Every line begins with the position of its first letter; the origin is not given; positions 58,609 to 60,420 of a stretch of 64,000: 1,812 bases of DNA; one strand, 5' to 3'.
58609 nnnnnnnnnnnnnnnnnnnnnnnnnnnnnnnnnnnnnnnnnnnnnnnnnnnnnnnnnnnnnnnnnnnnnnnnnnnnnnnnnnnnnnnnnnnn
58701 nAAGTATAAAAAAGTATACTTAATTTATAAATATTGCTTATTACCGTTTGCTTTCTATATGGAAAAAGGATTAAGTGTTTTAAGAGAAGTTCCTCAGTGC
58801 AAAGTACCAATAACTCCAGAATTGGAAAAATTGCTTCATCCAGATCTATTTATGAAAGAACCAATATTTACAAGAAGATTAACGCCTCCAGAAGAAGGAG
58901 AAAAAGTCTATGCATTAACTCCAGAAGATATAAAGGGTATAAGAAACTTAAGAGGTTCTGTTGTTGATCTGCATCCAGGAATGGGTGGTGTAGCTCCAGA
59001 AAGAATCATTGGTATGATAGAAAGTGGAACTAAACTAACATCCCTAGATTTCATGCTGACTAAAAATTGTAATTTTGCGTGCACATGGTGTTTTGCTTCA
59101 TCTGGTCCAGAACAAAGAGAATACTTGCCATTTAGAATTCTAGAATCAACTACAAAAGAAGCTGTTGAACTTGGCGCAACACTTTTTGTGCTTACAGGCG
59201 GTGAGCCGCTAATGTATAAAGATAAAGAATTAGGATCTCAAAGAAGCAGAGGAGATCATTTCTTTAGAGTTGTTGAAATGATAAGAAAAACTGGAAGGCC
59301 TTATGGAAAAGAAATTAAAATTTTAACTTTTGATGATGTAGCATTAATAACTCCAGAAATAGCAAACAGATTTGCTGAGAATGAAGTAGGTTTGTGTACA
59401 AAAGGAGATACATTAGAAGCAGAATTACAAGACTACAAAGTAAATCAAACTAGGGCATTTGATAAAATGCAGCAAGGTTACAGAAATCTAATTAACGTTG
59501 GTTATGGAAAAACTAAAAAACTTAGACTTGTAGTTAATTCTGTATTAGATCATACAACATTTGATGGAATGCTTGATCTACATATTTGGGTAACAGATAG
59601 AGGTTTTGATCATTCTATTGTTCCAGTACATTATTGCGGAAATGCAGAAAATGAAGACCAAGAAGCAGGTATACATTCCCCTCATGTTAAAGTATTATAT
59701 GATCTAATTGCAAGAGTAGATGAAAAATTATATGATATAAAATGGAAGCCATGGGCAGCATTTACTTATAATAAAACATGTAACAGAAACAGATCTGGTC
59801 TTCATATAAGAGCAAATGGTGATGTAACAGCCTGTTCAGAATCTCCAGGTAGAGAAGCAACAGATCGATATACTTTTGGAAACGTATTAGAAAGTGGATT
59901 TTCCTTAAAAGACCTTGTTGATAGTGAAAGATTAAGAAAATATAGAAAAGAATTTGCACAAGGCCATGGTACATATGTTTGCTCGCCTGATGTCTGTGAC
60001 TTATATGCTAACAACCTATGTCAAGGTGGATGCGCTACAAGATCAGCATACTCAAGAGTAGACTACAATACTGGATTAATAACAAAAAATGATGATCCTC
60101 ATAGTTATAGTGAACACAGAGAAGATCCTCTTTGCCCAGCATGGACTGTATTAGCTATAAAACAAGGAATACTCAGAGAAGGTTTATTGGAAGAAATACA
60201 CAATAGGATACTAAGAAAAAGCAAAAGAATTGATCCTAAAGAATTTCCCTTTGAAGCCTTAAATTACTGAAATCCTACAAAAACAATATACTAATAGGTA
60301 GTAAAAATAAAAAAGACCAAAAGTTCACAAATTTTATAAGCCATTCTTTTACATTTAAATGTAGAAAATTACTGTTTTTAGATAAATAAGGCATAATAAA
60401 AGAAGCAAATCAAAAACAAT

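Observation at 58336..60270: HxlR regulator divergently paired with a radical SAM/SPASM maturase of unknown substrate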

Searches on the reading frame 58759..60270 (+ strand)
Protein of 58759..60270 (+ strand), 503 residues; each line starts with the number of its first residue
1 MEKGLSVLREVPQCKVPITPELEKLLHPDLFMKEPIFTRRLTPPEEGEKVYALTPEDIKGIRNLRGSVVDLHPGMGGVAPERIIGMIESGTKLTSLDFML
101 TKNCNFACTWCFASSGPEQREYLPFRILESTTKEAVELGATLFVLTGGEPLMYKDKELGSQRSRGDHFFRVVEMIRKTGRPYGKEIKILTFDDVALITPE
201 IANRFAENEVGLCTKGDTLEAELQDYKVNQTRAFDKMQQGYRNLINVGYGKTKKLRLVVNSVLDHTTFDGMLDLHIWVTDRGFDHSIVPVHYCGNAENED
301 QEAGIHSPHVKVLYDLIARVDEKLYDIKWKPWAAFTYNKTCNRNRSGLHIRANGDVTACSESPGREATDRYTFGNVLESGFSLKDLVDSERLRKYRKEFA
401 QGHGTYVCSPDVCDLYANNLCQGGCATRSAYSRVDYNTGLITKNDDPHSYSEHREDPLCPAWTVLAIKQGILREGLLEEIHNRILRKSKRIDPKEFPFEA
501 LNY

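Call 3: search_protein_families(library=pfam, proteins=[window:58759-60270:+], max_evalue=0.01)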
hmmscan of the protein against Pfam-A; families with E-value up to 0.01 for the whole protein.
window:58759-60270:+ (503 aa): 3 families
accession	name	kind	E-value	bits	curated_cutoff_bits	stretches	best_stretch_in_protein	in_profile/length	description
PF04055.27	Radical_SAM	-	4e-09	37.3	29.5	1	100-248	3-140/166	Radical SAM superfamily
PF13186.11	SPASM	-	8e-07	29.7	21.5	1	341-399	1-53/67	Iron-sulfur cluster-binding domain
PF13353.11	Fer4_12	-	0.0079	16.9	22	0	99-156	10-68/137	4Fe-4S single cluster domain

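Call 4: search_protein_families(library=ncbifam, proteins=[window:58759-60270:+], max_evalue=0.1)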
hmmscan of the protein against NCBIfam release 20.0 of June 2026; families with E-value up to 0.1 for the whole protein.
window:58759-60270:+ (503 aa): 46 families (the best 25 are shown)
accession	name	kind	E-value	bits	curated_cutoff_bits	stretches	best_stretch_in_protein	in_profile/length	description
NF045574.1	sacti_mat_StsB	exception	4.2e-11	42.3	625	1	91-428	93-398/466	StsB family radical SAM/SPASM domain sactipeptide maturase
TIGR04251.1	SCM_rSAM_ScmF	equivalog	8.9e-10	38.5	400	1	93-249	3-146/353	SynChlorMet cassette radical SAM/SPASM protein ScmF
NF047865.1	rSAM_PapB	equivalog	2.7e-09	36.7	340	1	92-429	1-320/330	PapB family radical SAM/SPASM ranthipeptide maturase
TIGR02668.1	moaA_archaeal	equivalog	1.2e-08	34.3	325.25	1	90-155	6-72/303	GTP 3',8-cyclase MoaA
TIGR02666.1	moaA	equivalog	2e-08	33.6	284.05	1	92-155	8-75/336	GTP 3',8-cyclase MoaA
TIGR03962.1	mycofact_rSAM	equivalog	3.4e-08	33.1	265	1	96-454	14-336/339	mycofactocin radical SAM maturase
NF041298.1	rSAM_mat_DynA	equivalog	8.2e-08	31.6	450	1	101-430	8-326/356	dynobactin maturation radical SAM/SPASM protein DynA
TIGR04167.1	rSAM_SeCys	equivalog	1.6e-07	30.8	300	1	92-262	6-164/303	arsenosugar biosynthesis radical SAM (seleno)protein ArsS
NF049973.1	radical_Rv1681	equivalog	3.8e-07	29.4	380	1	103-155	81-134/326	Rv1681 family radical SAM protein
NF038283.1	viperin_w_prok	equivalog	6.3e-07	28.8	180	1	95-156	3-71/281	viperin family antiviral radical SAM protein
NF001199.0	PRK00164.2-1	equivalog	7.1e-07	28.7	231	1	90-155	8-74/308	GTP 3',8-cyclase MoaA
TIGR03942.1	sulfatase_rSAM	equivalog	1.1e-06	28.1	349.45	2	336-433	249-332/363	anaerobic sulfatase maturase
TIGR04055.1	rSAM_NirJ2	equivalog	1.3e-06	28.2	500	1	100-250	6-139/326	putative heme d1 biosynthesis radical SAM protein NirJ2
TIGR04303.1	GeoRSP_rSAM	equivalog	2e-06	27.6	400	1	96-155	7-64/325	GeoRSP system radical SAM/SPASM protein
NF045646.2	rSAM_Se_TrsS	equivalog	1.1e-05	24.2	490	1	100-155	92-148/441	radical SAM (seleno)protein TrsS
TIGR04085.1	rSAM_more_4Fe4S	domain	2.3e-05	24.7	27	1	341-431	1-80/93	SPASM domain-containing protein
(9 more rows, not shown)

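Call 8: find_homologous_proteins(query=window:58759-60270:+, max_evalue=0.00001)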
Query window:58759-60270:+ (503 aa): 163 proteins with E <= 0.00001 among 8000 candidates; the best 120 are listed.
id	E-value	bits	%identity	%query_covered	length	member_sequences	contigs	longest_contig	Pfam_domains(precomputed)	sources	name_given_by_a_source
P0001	0.0e+0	1179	100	100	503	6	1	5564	PF13186.12,PF04055.28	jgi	-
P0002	2.9e-278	942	78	99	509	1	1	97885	PF04055.28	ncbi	-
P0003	1.0e-259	880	76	96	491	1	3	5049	PF13186.12,PF04055.28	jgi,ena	-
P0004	1.2e-257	874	73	97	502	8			PF04055.28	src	-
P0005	1.3e-256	870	75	97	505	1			PF04055.28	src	-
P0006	2.0e-256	870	74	97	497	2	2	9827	PF04055.28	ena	-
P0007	2.8e-254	862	73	99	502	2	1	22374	PF13186.12,PF04055.28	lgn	-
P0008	6.0e-252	855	74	96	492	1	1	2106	PF13186.12,PF04055.28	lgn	-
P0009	3.7e-251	852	72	99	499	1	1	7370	PF13186.12,PF04055.28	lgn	-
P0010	3.9e-251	852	74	96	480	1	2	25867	PF13186.12,PF04055.28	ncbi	-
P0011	1.6e-250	850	74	94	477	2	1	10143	PF13186.12,PF04055.28,PF13353.12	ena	-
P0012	3.2e-250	849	73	97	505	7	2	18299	PF13186.12,PF04055.28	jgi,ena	-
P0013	7.1e-250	848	72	97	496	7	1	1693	PF13186.12,PF04055.28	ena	-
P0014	7.3e-250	848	72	99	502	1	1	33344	PF04055.28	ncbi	-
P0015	7.5e-250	848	71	98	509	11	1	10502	PF13186.12,PF04055.28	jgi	-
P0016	1.3e-249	847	72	98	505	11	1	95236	PF13186.12,PF04055.28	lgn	-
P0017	1.7e-249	847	71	99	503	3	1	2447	PF13186.12,PF04055.28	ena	-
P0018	3.5e-249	846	71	98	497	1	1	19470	PF13186.12,PF04055.28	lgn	-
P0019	3.5e-249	846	73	96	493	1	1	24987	PF04055.28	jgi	jgi:radical SAM protein with 4Fe4S-binding SPASM domain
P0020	7.4e-249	845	71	98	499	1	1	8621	PF13186.12,PF04055.28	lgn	-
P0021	3.3e-248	842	71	98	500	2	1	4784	PF13186.12,PF04055.28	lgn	-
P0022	2.6e-247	839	71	97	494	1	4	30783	PF13186.12,PF04055.28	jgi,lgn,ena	-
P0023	9.5e-247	838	72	97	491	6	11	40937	PF04055.28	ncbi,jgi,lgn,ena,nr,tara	ncbi:MAG: hypothetical protein CMM60_07945 [Rhodospirillaceae bacterium]|jgi:radical SAM protein wit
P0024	2.1e-246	837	72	96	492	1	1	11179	PF04055.28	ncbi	-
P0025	2.2e-246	836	71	98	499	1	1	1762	PF13186.12,PF04055.28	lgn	-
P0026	6.1e-246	835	71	96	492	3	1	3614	PF04055.28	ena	-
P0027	7.9e-246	835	71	99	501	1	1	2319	PF04055.28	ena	-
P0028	9.2e-246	834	71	98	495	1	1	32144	PF13186.12,PF04055.28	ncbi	-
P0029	1.3e-245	834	69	99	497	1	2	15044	PF13186.12,PF04055.28,PF13353.12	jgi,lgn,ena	-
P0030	2.2e-245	833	71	96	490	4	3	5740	PF13186.12,PF04055.28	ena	-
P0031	9.3e-245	831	71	97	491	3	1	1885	PF13186.12,PF04055.28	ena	-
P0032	5.8e-244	828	72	97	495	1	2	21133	PF04055.28,PF13353.12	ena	-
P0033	8.3e-244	828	72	98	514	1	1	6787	PF04055.28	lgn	-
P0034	2.0e-243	827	71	96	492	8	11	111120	PF13186.12,PF04055.28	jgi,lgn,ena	-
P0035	1.8e-242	824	68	99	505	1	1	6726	PF13186.12,PF04055.28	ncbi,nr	ncbi:radical SAM protein [Acidobacteria bacterium AH-259-D05]|nr:radical SAM protein [Acidobacteria 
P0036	2.1e-242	823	70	97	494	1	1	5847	PF13186.12,PF04055.28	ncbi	-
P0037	4.1e-242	822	70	96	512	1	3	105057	PF04055.28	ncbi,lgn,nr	ncbi:radical SAM protein [Candidatus Woesearchaeota archaeon]|nr:radical SAM protein [Candidatus Woe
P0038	4.9e-242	822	71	96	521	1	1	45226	PF04055.28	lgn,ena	-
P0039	3.0e-241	819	71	96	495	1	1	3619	PF04055.28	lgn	-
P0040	3.5e-241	819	70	94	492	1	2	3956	PF04055.28,PF13353.12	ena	-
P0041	7.5e-241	818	71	98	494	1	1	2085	PF13186.12,PF04055.28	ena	-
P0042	8.2e-241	818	69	99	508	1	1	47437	PF04055.28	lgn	-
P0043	2.1e-240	817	70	97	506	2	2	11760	PF04055.28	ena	-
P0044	2.6e-240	816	72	94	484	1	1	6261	PF13186.12,PF04055.28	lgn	-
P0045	5.3e-240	815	69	96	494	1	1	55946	PF13186.12,PF04055.28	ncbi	-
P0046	8.2e-240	815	71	96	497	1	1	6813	PF13186.12,PF04055.28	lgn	-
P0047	3.3e-239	813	69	98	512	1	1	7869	PF04055.28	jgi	jgi:radical SAM protein with 4Fe4S-binding SPASM domain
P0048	3.7e-239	813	68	96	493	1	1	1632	PF13186.12,PF04055.28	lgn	-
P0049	6.3e-239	812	67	96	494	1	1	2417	PF13186.12,PF04055.28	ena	-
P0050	2.5e-238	810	71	95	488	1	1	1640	PF13186.12,PF04055.28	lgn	-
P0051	1.0e-237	808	69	96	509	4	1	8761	PF04055.28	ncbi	-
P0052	1.3e-237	807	71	96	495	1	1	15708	PF13186.12,PF04055.28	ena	-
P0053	1.6e-237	807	70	96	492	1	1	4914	PF04055.28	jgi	jgi:radical SAM protein with 4Fe4S-binding SPASM domain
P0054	2.7e-237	806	70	96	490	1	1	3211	PF13186.12,PF04055.28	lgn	-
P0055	3.7e-236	803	70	96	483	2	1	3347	PF04055.28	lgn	-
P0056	9.3e-236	801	69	96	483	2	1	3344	PF13186.12,PF04055.28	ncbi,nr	ncbi:radical SAM protein [Patescibacteria group bacterium]|nr:radical SAM protein [Patescibacteria g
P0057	6.5e-235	799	69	96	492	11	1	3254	PF04055.28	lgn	-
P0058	9.6e-235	798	68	97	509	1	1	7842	PF13186.12,PF04055.28,PF13353.12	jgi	-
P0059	1.6e-234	797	68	96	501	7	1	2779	PF13186.12,PF04055.28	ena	-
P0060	1.7e-234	797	70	96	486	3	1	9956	PF13186.12,PF04055.28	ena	-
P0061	4.3e-234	796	67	98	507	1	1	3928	PF13186.12,PF04055.28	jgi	jgi:radical SAM protein with 4Fe4S-binding SPASM domain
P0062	5.7e-234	795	70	95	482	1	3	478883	PF13186.12,PF04055.28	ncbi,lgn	-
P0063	1.7e-232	791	70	95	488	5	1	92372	PF13186.12,PF04055.28,PF13353.12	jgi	jgi:radical SAM protein with 4Fe4S-binding SPASM domain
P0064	4.0e-232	789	69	96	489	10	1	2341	PF13186.12,PF04055.28,PF13353.12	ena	-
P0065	4.5e-232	789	67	97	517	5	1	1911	PF04055.28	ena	-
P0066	2.7e-230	783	69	95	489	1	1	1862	PF13186.12,PF04055.28,PF13353.12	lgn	-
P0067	2.9e-230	783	67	98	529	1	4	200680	PF04055.28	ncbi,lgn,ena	-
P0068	5.1e-230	782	66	98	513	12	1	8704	PF13186.12,PF04055.28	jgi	-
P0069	7.2e-230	782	67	97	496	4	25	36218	PF13186.12,PF04055.28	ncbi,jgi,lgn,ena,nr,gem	ncbi:MAG: radical SAM protein [Gammaproteobacteria bacterium]|jgi:radical SAM protein with 4Fe4S-bin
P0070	1.9e-229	781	69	95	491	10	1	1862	PF04055.28,PF13353.12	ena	-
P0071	2.0e-229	780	67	97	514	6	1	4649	PF04055.28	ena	-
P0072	9.1e-229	778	68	96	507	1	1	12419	PF04055.28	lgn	-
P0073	1.2e-228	778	69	95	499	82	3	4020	PF13186.12,PF04055.28,PF13353.12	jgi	-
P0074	1.4e-228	778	67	97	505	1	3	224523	PF04055.28,PF13353.12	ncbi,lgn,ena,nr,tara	ncbi:hypothetical protein CL617_03585 [archaeon]|nr:hypothetical protein [archaeon]|tara:strand:- st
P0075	2.3e-227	774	69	95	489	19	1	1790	PF13186.12,PF04055.28,PF13353.12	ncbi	-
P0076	1.8e-223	761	67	96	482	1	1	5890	PF04055.28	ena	-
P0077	8.9e-223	759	65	99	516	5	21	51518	PF04055.28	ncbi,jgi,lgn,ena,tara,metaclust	jgi:radical SAM protein with 4Fe4S-binding SPASM domain|tara:strand:- start:21577 stop:23127 length:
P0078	3.5e-221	753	67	95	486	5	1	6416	PF04055.28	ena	-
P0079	1.8e-219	748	67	73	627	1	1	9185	PF04055.28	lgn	-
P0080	6.9e-215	733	71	84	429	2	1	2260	PF13186.12,PF04055.28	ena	-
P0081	7.3e-215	732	66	97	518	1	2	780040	PF04055.28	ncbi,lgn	-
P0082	5.6e-213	726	66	97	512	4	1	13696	PF04055.28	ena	-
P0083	7.7e-213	726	63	96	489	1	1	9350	PF04055.28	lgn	-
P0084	1.0e-209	715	62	98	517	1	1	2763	PF04055.28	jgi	jgi:radical SAM protein with 4Fe4S-binding SPASM domain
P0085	1.7e-209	715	63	97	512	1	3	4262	PF04055.28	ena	-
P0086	5.3e-205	700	70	81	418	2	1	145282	PF04055.28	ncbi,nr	ncbi:MAG: radical SAM protein [Deltaproteobacteria bacterium]|nr:radical SAM protein [Deltaproteobac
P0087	4.1e-201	687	68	85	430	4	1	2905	PF04055.28,PF13353.12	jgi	jgi:radical SAM protein with 4Fe4S-binding SPASM domain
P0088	7.6e-195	666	66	84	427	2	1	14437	PF04055.28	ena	-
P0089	1.8e-190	652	61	93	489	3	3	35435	PF04055.28,PF13353.12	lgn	-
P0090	4.9e-189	647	60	93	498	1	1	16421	PF04055.28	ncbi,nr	ncbi:MAG: radical SAM protein [Candidatus Omnitrophica bacterium]|nr:radical SAM protein [Candidatus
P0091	9.3e-189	646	59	92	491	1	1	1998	PF13186.12,PF04055.28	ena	-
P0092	1.7e-187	642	60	93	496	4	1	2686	PF13186.12,PF04055.28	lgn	-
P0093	3.9e-187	641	61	93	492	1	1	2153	PF04055.28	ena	-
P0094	1.1e-186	639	58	96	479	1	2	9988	PF04055.28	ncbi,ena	-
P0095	1.5e-186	639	58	96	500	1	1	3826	PF13186.12,PF04055.28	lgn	-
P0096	2.7e-186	638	61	93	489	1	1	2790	PF04055.28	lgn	-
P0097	2.8e-186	638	58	96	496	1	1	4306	PF13186.12,PF04055.28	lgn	-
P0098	3.0e-186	638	58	96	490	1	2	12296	PF13186.12,PF04055.28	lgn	-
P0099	6.5e-186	637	57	95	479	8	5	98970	PF13186.12,PF04055.28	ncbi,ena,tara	tara:strand:- start:4698 stop:6137 length:1440 start_codon:yes stop_codon:yes gene_type:complete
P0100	7.2e-186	637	59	96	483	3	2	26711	PF13186.12,PF04055.28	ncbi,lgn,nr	ncbi:MAG: radical SAM protein [Candidatus Omnitrophica bacterium]|nr:radical SAM protein [Candidatus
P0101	1.1e-185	636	59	97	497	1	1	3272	PF04055.28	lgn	-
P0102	5.2e-185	634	59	93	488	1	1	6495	PF13186.12,PF04055.28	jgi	-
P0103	4.8e-184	631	59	93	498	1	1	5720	PF04055.28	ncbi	-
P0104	5.0e-184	631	60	92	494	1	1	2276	PF04055.28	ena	-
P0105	5.0e-184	631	59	93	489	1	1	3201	PF13186.12,PF04055.28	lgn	-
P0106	5.1e-184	631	58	96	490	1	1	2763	PF04055.28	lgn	-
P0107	5.6e-184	631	59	93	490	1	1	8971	PF04055.28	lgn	-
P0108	2.3e-183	628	57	96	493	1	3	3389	PF13186.12,PF04055.28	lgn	-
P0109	5.9e-183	627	60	91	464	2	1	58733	PF13186.12,PF04055.28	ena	-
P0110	7.0e-183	627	57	96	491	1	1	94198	PF13186.12,PF04055.28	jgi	jgi:MoaA/NifB/PqqE/SkfB family radical SAM enzyme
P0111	1.0e-182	626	59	93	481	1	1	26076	PF13186.12,PF04055.28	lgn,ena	-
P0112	5.6e-182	624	58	95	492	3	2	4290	PF13186.12,PF04055.28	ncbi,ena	-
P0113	7.4e-182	624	57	97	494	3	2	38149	PF13186.12,PF04055.28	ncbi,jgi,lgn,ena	-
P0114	2.2e-181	622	57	94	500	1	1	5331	PF04055.28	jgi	jgi:MoaA/NifB/PqqE/SkfB family radical SAM enzyme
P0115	3.1e-181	621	57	95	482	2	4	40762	PF13186.12,PF04055.28,PF13353.12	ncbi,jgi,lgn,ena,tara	tara:strand:- start:5919 stop:7367 length:1449 start_codon:yes stop_codon:yes gene_type:complete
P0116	3.3e-180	618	58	95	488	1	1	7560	PF13186.12,PF04055.28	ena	-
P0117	1.1e-179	616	59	92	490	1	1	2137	PF04055.28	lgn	-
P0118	1.2e-179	616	57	96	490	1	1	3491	PF04055.28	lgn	-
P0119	4.5e-178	611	57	95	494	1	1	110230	PF04055.28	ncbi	-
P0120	1.3e-177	610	66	80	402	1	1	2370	PF04055.28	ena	-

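Call 9: search_solved_structures(query=window:58759-60270:+, max_evalue=0.01, show_alignments=2)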
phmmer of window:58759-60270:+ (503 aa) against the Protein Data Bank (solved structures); distinct sequences matched with E-value up to 0.01: 1.
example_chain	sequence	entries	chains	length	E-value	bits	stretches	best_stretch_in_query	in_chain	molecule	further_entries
6efn_A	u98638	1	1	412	0.0049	18.7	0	83-155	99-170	Sporulation killing factor maturation protein SkfB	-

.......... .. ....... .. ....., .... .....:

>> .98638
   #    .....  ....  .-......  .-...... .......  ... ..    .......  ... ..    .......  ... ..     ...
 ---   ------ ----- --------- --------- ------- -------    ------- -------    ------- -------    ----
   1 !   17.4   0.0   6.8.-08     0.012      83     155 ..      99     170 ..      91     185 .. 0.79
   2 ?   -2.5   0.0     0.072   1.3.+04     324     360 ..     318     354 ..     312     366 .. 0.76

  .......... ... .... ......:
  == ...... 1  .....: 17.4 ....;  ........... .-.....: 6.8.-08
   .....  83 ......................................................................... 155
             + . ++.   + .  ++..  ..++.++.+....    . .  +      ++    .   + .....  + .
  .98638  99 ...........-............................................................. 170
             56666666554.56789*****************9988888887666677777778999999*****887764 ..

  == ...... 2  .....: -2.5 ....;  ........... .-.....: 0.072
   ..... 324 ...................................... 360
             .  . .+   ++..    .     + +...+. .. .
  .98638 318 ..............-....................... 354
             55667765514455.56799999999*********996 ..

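Call 10: find_encoding_contigs(protein=P0002, flank=10000, max_places=2)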
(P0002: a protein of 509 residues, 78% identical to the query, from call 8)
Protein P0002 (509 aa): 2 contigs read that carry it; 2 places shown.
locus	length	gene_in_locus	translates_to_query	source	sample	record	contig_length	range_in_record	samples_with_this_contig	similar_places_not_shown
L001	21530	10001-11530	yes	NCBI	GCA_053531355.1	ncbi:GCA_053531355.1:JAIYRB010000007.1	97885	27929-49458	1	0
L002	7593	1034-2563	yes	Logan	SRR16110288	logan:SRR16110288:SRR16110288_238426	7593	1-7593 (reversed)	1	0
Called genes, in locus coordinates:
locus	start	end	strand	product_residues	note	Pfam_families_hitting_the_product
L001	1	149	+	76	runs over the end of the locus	-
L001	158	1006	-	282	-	PF01909:NTP_transf_2 (weak), PF18765:Polbeta (weak)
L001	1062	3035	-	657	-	PF01261:AP_endonuc_2 (weak)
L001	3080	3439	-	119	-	-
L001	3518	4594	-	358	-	-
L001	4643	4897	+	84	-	-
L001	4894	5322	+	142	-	PF01252:Peptidase_A8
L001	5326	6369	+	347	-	PF01370:Epimerase, PF04321:RmlD_sub_bind, PF05368:NmrA (weak), PF16363:GDP_Man_Dehyd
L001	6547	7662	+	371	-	PF13439:Glyco_transf_4, PF13579:Glyco_trans_4_4, PF00534:Glycos_transf_1, PF13692:Glyco_trans_1_4, PF13524:Glyco_trans_1_2 (weak)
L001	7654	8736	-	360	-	PF13439:Glyco_transf_4, PF00534:Glycos_transf_1, PF13692:Glyco_trans_1_4, PF20706:GT4-conflict, PF13524:Glyco_trans_1_2 (weak)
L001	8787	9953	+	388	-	PF13439:Glyco_transf_4, PF13579:Glyco_trans_4_4 (weak), PF00534:Glycos_transf_1, PF13692:Glyco_trans_1_4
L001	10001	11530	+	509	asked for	PF04055:Radical_SAM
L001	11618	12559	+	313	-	PF01073:3Beta_HSD, PF01370:Epimerase, PF02719:Polysacc_synt_2, PF04321:RmlD_sub_bind, PF07993:NAD_binding_4 (faint), PF16363:GDP_Man_Dehyd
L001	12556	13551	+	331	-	PF00288:GHMP_kinases_N, PF08544:GHMP_kinases_C (weak)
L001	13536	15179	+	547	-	PF13580:SIS_2, PF01380:SIS, PF00288:GHMP_kinases_N, PF08544:GHMP_kinases_C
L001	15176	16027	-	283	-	PF05116:S6PP (faint), PF08282:Hydrolase_3 (weak)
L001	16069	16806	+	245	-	PF00483:NTP_transferase, PF12804:NTP_transf_3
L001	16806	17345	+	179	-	PF00293:NUDIX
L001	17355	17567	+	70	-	-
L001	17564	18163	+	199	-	PF00702:Hydrolase, PF13419:HAD_2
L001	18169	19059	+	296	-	PF00535:Glycos_transf_2, PF13641:Glyco_tranf_2_3, PF13632:Glyco_trans_2_3 (weak)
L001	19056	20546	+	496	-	PF03901:Glyco_transf_22 (faint), PF13231:PMT_2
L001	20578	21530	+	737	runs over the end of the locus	-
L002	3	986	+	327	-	?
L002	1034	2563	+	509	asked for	PF04055:Radical_SAM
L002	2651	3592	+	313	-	PF01073:3Beta_HSD, PF01370:Epimerase, PF02719:Polysacc_synt_2, PF04321:RmlD_sub_bind, PF07993:NAD_binding_4 (faint), PF16363:GDP_Man_Dehyd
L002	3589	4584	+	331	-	PF00288:GHMP_kinases_N, PF08544:GHMP_kinases_C (weak)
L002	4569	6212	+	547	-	PF13580:SIS_2, PF01380:SIS, PF00288:GHMP_kinases_N, PF08544:GHMP_kinases_C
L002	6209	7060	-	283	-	PF05116:S6PP (faint), PF08282:Hydrolase_3 (weak)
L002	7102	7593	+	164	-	?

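Call 11: find_encoding_contigs(protein=P0023, flank=10000, max_places=2)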
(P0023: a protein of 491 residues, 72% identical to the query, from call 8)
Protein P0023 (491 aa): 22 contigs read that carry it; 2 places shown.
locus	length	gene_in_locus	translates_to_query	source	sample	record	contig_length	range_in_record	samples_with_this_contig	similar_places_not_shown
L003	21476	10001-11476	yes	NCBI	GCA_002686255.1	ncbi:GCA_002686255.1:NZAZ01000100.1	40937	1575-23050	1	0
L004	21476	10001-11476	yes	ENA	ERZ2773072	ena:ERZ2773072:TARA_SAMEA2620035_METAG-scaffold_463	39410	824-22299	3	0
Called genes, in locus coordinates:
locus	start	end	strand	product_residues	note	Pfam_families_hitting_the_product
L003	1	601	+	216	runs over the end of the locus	PF01135:PCMT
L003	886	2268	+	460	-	PF02321:OEP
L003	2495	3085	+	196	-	-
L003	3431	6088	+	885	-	PF00133:tRNA-synt_1, PF09334:tRNA-synt_1g (weak), PF13603:tRNA-synt_1_2 (weak), PF09334:tRNA-synt_1g, PF08264:Anticodon_1, PF10458:Val_tRNA-synt_C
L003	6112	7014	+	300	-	PF05552:MS_channel_1st_1 (weak), PF21088:MS_channel_1st, PF00924:MS_channel_2nd, PF21082:MS_channel_3rd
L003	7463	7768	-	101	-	PF07238:PilZ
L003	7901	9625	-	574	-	PF00920:ILVD_EDD_N, PF24877:ILV_EDD_C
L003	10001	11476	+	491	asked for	PF04055:Radical_SAM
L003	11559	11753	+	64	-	-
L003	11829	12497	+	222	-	-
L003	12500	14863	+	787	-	PF01590:GAF, PF13185:GAF_2, PF01590:GAF, PF13185:GAF_2, PF13492:GAF_3, PF00989:PAS (weak), PF08448:PAS_4 (weak), PF00211:Guanylate_cyc, +1 more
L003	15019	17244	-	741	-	PF05226:CHASE2, PF00211:Guanylate_cyc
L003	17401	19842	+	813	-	PF00664:ABC_membrane, PF00005:ABC_tran, PF02463:SMC_N (faint), PF13304:AAA_21 (weak)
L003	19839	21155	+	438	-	PF25917:BSH_RND (weak), PF25919:BSH_CusB (weak), PF25984:BSH_YknX, PF25994:HH_AprE, PF26002:Beta-barrel_AprE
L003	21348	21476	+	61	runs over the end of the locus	-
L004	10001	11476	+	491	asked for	PF04055:Radical_SAM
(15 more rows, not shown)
